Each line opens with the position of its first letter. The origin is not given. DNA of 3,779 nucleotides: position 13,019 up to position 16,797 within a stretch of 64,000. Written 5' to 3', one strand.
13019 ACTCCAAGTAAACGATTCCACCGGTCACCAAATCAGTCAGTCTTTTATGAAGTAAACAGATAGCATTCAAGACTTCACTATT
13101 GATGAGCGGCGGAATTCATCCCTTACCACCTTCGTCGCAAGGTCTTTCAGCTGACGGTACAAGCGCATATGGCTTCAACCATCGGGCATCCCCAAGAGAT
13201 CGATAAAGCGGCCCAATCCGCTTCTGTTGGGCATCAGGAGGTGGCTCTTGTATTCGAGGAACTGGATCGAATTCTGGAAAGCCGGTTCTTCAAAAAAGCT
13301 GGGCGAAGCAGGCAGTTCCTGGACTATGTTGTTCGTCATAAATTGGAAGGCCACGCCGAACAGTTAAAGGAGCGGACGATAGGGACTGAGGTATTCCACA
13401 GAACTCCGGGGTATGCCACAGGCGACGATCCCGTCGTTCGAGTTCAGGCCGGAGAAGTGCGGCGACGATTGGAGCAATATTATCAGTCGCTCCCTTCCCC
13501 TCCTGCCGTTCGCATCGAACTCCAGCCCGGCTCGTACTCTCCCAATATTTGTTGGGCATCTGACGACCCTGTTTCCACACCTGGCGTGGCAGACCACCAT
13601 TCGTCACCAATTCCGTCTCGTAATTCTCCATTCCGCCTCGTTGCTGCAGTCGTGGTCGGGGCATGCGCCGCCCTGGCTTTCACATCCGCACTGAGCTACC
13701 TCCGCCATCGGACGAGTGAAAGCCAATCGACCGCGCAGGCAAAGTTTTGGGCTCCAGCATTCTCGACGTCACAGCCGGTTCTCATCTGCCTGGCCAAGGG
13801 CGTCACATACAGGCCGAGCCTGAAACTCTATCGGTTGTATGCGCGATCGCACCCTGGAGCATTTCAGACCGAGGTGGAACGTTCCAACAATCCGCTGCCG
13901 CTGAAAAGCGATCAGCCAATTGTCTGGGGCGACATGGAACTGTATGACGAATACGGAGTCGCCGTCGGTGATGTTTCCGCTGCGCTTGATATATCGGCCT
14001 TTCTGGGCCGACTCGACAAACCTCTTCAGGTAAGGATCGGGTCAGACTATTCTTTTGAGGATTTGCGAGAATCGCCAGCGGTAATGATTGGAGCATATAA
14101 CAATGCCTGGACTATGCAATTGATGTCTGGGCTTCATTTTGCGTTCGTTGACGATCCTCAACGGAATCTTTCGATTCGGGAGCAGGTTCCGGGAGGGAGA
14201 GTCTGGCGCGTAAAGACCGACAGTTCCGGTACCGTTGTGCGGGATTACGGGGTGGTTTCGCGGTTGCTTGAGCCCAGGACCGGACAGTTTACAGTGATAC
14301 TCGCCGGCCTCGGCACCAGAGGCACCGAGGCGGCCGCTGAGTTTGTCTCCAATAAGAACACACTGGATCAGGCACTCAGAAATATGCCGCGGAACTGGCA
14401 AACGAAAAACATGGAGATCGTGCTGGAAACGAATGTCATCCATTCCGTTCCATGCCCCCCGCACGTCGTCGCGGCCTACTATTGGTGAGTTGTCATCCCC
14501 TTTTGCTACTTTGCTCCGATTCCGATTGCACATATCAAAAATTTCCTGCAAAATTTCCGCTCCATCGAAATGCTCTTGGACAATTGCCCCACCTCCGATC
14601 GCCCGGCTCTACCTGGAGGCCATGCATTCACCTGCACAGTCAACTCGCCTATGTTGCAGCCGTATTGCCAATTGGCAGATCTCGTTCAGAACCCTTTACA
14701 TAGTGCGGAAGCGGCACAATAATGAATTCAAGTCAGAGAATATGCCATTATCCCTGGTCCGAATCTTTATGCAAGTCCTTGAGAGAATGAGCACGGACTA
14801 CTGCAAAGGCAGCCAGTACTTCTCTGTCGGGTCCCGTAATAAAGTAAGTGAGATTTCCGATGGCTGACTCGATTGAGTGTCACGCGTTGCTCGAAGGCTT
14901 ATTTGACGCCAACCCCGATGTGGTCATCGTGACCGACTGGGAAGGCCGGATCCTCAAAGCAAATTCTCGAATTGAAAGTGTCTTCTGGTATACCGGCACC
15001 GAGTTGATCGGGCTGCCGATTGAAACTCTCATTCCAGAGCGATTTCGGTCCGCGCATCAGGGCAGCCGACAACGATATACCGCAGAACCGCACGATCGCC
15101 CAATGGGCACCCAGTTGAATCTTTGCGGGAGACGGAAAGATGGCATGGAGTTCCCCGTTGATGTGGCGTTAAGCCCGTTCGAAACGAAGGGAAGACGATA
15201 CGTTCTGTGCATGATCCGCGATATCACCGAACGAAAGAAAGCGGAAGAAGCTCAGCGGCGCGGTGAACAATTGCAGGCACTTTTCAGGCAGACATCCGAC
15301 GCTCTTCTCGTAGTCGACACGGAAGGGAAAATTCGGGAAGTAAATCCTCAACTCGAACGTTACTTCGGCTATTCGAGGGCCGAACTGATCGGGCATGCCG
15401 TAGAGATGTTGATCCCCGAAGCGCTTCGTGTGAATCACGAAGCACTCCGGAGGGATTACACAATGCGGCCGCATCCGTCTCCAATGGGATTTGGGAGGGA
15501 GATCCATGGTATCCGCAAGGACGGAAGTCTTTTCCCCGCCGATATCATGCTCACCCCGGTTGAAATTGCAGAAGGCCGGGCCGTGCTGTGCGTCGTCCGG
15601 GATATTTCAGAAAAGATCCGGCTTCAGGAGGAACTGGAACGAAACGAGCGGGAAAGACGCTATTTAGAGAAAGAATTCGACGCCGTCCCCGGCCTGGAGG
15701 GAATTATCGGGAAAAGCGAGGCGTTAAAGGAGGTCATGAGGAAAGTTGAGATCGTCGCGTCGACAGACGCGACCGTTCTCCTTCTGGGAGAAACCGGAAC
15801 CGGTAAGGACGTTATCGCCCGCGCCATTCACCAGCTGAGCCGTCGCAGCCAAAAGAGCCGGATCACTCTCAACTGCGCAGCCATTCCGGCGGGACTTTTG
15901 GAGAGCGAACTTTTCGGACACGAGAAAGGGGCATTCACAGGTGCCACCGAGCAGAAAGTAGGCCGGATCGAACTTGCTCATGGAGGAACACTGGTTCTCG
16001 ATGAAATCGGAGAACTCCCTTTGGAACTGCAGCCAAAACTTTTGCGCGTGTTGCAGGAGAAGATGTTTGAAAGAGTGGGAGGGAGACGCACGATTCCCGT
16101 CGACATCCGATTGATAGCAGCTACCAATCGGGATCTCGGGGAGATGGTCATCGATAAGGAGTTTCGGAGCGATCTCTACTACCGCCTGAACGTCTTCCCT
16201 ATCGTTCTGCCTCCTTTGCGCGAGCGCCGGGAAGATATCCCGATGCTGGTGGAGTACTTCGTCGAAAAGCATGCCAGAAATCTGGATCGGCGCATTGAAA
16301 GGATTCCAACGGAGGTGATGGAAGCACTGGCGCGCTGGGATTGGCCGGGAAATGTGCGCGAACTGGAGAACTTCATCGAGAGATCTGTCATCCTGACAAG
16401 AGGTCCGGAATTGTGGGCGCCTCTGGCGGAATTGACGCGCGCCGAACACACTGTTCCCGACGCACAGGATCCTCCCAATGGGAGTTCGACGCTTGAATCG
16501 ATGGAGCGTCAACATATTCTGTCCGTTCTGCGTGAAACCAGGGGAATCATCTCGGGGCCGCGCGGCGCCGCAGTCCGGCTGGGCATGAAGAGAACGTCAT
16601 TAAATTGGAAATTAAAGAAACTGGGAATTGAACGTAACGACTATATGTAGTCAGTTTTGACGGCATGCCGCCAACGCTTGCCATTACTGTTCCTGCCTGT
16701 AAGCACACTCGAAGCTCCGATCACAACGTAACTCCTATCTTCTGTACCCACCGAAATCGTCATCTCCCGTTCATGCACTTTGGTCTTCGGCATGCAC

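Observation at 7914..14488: Two paralogous ToxR/CadC-like membrane regulators bracketing a CRTAC1 + TPR pair, divergent from a TBDR-glycosidase operon: candidate non-Sus polysaccharide-utilisation system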

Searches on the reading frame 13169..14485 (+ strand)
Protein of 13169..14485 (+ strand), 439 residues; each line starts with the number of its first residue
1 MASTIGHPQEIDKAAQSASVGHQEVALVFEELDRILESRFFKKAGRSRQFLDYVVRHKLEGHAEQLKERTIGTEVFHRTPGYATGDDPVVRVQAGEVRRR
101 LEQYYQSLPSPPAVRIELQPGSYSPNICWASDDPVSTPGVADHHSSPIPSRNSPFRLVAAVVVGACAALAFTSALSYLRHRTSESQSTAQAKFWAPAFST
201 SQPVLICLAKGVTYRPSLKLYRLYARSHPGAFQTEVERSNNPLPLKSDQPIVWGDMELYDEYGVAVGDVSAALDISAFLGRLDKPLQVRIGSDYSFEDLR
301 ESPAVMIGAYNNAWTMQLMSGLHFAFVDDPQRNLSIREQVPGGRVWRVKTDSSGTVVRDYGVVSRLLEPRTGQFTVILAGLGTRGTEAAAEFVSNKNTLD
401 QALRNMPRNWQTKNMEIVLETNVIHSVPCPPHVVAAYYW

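Call 5: search_protein_families(library=pfam, proteins=[window:13169-14485:+], max_evalue=0.01)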
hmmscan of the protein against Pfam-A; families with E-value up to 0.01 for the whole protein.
window:13169-14485:+ (439 aa): 0 families

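Call 6: search_protein_families(library=ncbifam, proteins=[window:13169-14485:+], max_evalue=1)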
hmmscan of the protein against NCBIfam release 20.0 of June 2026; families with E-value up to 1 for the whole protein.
window:13169-14485:+ (439 aa): 0 families

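Call 7: search_solved_structures(query=window:13169-14485:+, max_evalue=10, show_alignments=2)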
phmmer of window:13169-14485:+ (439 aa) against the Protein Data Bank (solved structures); distinct sequences matched with E-value up to 10: 1.
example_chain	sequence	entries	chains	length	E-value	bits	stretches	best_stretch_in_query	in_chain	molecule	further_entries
1xdw_A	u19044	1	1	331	2.2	10.5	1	153-209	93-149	NAD+-dependent (R)-2-Hydroxyglutarate Dehydrogenase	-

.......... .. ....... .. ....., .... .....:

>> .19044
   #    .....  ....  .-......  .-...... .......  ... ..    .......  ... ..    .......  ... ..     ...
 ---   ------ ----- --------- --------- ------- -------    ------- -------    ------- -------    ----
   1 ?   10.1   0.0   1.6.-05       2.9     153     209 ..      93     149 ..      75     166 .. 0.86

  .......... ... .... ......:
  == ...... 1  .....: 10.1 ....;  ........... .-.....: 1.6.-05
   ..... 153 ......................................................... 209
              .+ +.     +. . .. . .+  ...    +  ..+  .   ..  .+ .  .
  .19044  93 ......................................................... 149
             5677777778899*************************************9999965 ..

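Call 8: search_protein_families(library=pfam, proteins=[window:13169-14485:+], max_evalue=10)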
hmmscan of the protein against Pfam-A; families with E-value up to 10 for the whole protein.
window:13169-14485:+ (439 aa): 0 families

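Call 9: find_homologous_proteins(query=window:13169-14485:+, max_evalue=0.001)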
Query window:13169-14485:+ (439 aa): 1628 proteins with E <= 0.001 among 8000 candidates; the best 120 are listed.
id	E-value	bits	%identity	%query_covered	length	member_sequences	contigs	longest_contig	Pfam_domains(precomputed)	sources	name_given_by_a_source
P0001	2.5e-276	935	93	100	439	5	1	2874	-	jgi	-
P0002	3.5e-206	703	72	100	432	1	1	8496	-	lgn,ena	-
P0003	1.6e-195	668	68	100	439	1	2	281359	-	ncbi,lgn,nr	ncbi:MAG TPA: hypothetical protein VGR47_13415 [Terracidiphilus sp.]|nr:hypothetical protein [Terrac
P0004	1.6e-194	665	69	100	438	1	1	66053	-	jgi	jgi:hypothetical protein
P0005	1.5e-174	599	61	100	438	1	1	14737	-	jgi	jgi:hypothetical protein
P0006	4.8e-174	598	62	100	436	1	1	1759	-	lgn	-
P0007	8.1e-173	594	61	100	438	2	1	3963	-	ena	-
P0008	9.4e-169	580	61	100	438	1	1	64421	-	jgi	jgi:hypothetical protein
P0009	3.4e-167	575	60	100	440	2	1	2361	-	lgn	-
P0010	8.5e-167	574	61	100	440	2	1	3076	-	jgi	jgi:hypothetical protein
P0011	2.3e-164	566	59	100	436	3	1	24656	-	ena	-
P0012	2.8e-162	559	61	95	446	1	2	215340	-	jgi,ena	-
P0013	3.0e-162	559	58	100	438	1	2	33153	-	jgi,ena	jgi:hypothetical protein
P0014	9.1e-162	557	60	100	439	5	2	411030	-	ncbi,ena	-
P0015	1.6e-161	556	58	100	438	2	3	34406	-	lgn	-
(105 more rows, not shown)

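Call 18: find_related_loci(query=A1, collection=genome_contigs, flank=10000)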
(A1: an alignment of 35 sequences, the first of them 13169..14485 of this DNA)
Query A1 (439 aa) in genome_contigs; peptide patterns used: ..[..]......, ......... (x = any residue, [..] = any of these).
492 stretches matched a pattern; 277 encode a relative of the query (tblastn E <= 1e-3); the best 80 are kept; 80 distinct loci.
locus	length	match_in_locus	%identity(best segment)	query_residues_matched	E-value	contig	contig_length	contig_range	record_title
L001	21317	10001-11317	68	1-439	0e+0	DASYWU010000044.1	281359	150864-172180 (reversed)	MAG TPA_asm: Terracidiphilus sp. isolate SMAG_U6289 k141_81284, whole genome shotgun sequence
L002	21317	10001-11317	60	1-439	1e-165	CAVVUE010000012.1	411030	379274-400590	MAG: uncultured Acidobacteriaceae bacterium isolate MFD04492.bin.1.74 genome assembly, contig: contig_23293, whole genom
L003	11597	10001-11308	58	1-439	4e-165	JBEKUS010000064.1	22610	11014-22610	MAG: Terracidiphilus sp. isolate SPRUCE 587 SPRUCE_587_64, whole genome shotgun sequence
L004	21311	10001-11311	57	1-439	7e-165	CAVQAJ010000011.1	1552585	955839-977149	MAG: uncultured Acidobacteriaceae bacterium isolate MFD01476.bin.1.131 genome assembly, contig: contig_26677, whole geno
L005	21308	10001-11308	57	1-439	1e-163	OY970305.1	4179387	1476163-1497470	MAG: uncultured Acidobacteriaceae bacterium isolate MFD03726.bin.c.10 genome assembly, chromosome: 1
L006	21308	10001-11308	57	1-439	1e-159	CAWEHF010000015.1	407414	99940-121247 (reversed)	MAG: uncultured Acidobacteriaceae bacterium isolate MFD03044.bin.1.112 genome assembly, contig: contig_25185, whole geno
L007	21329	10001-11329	55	1-439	2e-154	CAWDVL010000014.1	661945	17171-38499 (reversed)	MAG: uncultured Acidobacteriota bacterium isolate MFD05521.bin.2.136 genome assembly, contig: contig_5164, whole genome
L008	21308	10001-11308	54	1-439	7e-152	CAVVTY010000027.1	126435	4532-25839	MAG: uncultured Acidobacteriaceae bacterium isolate MFD04428.bin.2.25 genome assembly, contig: contig_95275, whole genom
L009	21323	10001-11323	54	1-439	7e-151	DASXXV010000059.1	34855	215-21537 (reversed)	MAG TPA_asm: Terracidiphilus sp. isolate SMAG_U4807 k141_2289898, whole genome shotgun sequence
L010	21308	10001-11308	55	1-439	2e-150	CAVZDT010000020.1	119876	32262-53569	MAG: uncultured Acidobacteriaceae bacterium isolate MFD06092.bin.2.146 genome assembly, contig: contig_55411, whole geno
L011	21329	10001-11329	53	1-439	7e-150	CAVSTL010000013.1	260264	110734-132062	MAG: uncultured Acidobacteriota bacterium isolate MFD09671.bin.1.74 genome assembly, contig: contig_10497, whole genome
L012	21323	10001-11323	55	1-439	1e-149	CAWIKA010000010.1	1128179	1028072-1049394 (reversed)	MAG: uncultured Acidobacteriaceae bacterium isolate MFD09495.bin.1.59 genome assembly, contig: contig_3303, whole genome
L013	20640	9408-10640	56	28-439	9e-149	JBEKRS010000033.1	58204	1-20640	MAG: Terracidiphilus sp. isolate SPRUCE 516 SPRUCE_516_33, whole genome shotgun sequence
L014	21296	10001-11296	53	4-439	2e-148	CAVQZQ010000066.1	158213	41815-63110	MAG: uncultured Acidobacteriota bacterium isolate MFD10064.bin.2.75 genome assembly, contig: contig_32144, whole genome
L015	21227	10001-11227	57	32-439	6e-148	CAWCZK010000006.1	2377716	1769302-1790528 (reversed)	MAG: uncultured Acidobacteriaceae bacterium isolate MFD01223.bin.1.99 genome assembly, contig: contig_8891, whole genome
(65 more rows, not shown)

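Call 22: predict_structure(alignment_id=A1)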
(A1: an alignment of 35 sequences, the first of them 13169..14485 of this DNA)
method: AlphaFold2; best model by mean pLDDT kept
length: 439 residues; sequences in the alignment: 35
mean_pLDDT: 76.2   pTM: 0.49
mean pLDDT of the five models: 76.2, 76.0, 75.8, 75.6, 74.1
residues with pLDDT >= 90: 102; 70-90: 217; 50-70: 63; < 50: 57
segments of 3 or more residues with pLDDT < 50: 1-19, 132-153, 181-185, 260-262, 292-295
pLDDT, mean of each block of 10 residues (from residue 1): 31 37 83 95 93 93 84 83 67 92 92 89 87 35 32 58 86 76 63 88 79 68 84 72 72 65 67 89 79 52 78 54 73 78 88 87 86 84 88 91 86 91 85 91
secondary structure, 60 per line:
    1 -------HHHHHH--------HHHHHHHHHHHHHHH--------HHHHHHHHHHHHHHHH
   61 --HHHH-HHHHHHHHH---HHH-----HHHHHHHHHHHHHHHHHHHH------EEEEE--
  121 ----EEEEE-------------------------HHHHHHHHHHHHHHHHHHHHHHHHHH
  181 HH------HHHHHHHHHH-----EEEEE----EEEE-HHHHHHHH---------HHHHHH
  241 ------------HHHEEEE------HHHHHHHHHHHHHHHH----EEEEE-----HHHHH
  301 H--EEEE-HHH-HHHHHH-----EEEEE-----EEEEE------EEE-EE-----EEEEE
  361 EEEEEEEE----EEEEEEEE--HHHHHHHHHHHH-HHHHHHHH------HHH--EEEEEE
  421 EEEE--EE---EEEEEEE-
elements in order: H8-13 H22-36 H45-60 H63-66 H68-76 H88-107 E114-118 E125-129 H155-182 H189-198 E204-208 E213-216 H218-225 H235-240 E256-259 H266-281 E286-290 H296-301 E304-307 H313-318 E324-328 E334-338 E345-347 E356-368 E373-380 H383-394 H396-403 E415-424 E432-438

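Call 26: fold_search(model_id=the predicted structure, library=pdb)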
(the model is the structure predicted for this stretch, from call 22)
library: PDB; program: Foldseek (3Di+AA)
matches with E <= 10: 348; with E <= 0.001: 0
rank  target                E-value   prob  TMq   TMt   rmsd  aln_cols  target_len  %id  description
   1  7l2z_B                1.2e-03  1.00  0.25  0.18  10.5       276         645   11  Bacterial cellulose synthase BcsB hexamer (released 2021-03-24)
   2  9b8i                  3.6e-03  0.99  0.22  0.14   8.5       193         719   13  Cryo-EM structure of the E. coli cellulose synthase BcsB-BcsC fusion protein (released 2025-02-19)
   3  7l2z_C                5.4e-03  0.99  0.22  0.16   9.4       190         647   13  Bacterial cellulose synthase BcsB hexamer (released 2021-03-24)
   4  9fmt_A                7.6e-03  0.97  0.21  0.15  10.8       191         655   14  Cryo-EM structure of the BcsB hexameric crown from the E. coli cellulose secretion macrocomplex (released 2024-10-16)
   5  9fmt_F                8.5e-03  0.99  0.26  0.18   8.1       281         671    9  Cryo-EM structure of the BcsB hexameric crown from the E. coli cellulose secretion macrocomplex (released 2024-10-16)
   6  9fmt_B                8.5e-03  0.97  0.22  0.16   7.6       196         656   11  Cryo-EM structure of the BcsB hexameric crown from the E. coli cellulose secretion macrocomplex (released 2024-10-16)
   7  7l2z_F                1.0e-02  0.97  0.23  0.16   7.4       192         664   14  Bacterial cellulose synthase BcsB hexamer (released 2021-03-24)
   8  7l2z_D                2.0e-02  0.91  0.22  0.16   9.1       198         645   14  Bacterial cellulose synthase BcsB hexamer (released 2021-03-24)
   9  9fmt_E                2.2e-02  0.98  0.24  0.18   6.1       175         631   12  Cryo-EM structure of the BcsB hexameric crown from the E. coli cellulose secretion macrocomplex (released 2024-10-16)
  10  9fmt_D                2.8e-02  0.92  0.22  0.15   9.2       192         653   15  Cryo-EM structure of the BcsB hexameric crown from the E. coli cellulose secretion macrocomplex (released 2024-10-16)
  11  7l2z_E                4.7e-02  0.85  0.22  0.16   7.6       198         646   13  Bacterial cellulose synthase BcsB hexamer (released 2021-03-24)
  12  6yg8_D                5.2e-02  0.84  0.22  0.16   8.3       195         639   12  Cryo-EM structure of a BcsB pentamer in the context of an assembled Bcs macrocomplex (released 2021-02-24)
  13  5dmx_B                8.2e-02  0.20  0.13  0.19  12.1       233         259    9  Crystal structure of D-alanine-D-alanine ligase from Acinetobacter baumannii, space group p212121 (released 2016-08-17)
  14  5dmx_D                8.7e-02  0.18  0.12  0.17  12.6       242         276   10  Crystal structure of D-alanine-D-alanine ligase from Acinetobacter baumannii, space group p212121 (released 2016-08-17)
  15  5dmx_C                9.7e-02  0.16  0.12  0.18  12.2       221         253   10  Crystal structure of D-alanine-D-alanine ligase from Acinetobacter baumannii, space group p212121 (released 2016-08-17)
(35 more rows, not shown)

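Call 60: search_solved_structures(query=A1, max_evalue=10, show_alignments=3)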
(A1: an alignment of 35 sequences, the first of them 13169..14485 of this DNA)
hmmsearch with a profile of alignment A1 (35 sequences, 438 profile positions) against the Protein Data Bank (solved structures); distinct sequences matched with E-value up to 10: 1.
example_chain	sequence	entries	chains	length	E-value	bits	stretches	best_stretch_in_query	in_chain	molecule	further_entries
8c5l_A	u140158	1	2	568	1.7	10.3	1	359-411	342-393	Maltose/maltodextrin-binding periplasmic protein,Nuclear receptor subfamily 2 group F memb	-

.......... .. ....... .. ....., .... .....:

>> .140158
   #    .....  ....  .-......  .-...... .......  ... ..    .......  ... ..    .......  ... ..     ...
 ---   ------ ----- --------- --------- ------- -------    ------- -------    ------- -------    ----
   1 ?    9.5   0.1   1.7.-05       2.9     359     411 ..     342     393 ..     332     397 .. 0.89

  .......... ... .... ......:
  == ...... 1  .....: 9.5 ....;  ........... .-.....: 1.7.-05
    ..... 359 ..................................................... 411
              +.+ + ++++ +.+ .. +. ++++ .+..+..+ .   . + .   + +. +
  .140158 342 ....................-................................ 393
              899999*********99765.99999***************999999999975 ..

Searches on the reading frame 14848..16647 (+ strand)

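Call 5: search_protein_families(library=pfam, proteins=[window:14848-16647:+], max_evalue=0.01)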
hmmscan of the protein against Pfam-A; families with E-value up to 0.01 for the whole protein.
window:14848-16647:+ (600 aa): 12 families
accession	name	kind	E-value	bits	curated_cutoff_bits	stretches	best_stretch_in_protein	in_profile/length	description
PF00158.32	Sigma54_activat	-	1.2e-71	240.3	20.2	1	286-452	1-167/168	Sigma-54 interaction domain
PF13426.13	PAS_9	-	4.3e-27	94.8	27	2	151-255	2-103/103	PAS domain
PF00989.32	PAS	-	4.3e-26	91.6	22.6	2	140-253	1-113/113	PAS fold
PF25601.1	AAA_lid_14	-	3.5e-23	81.7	27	1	458-522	1-65/87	AAA+ ATPase lid domain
PF08448.16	PAS_4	-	5e-21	75.4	23.1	2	146-256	1-108/110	PAS fold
PF14532.12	Sigma54_activ_2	-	1.6e-17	64.4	25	1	287-457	1-138/138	Sigma-54 interaction domain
PF13188.13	PAS_8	-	8.6e-15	54.5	21.8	2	140-192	1-54/65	PAS domain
PF07728.20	AAA_5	-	5.2e-09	36.7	22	1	310-441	2-137/139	AAA domain (dynein-related subfamily)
PF01078.27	Mg_chelatase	-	1.5e-08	34.7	20.3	1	365-428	93-158/207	Magnesium chelatase, subunit ChlI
PF24820.1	Diguanyl_cycl_sensor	-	6.2e-06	26.6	28.1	1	148-244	4-102/109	Diguanylate cyclase-like sensor domain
PF09378.16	HAS-barrel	-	3e-05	24.5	25.2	1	242-295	34-84/90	HAS barrel domain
PF02954.25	HTH_8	-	0.00016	21.8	22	1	548-592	1-42/42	Bacterial regulatory protein, Fis family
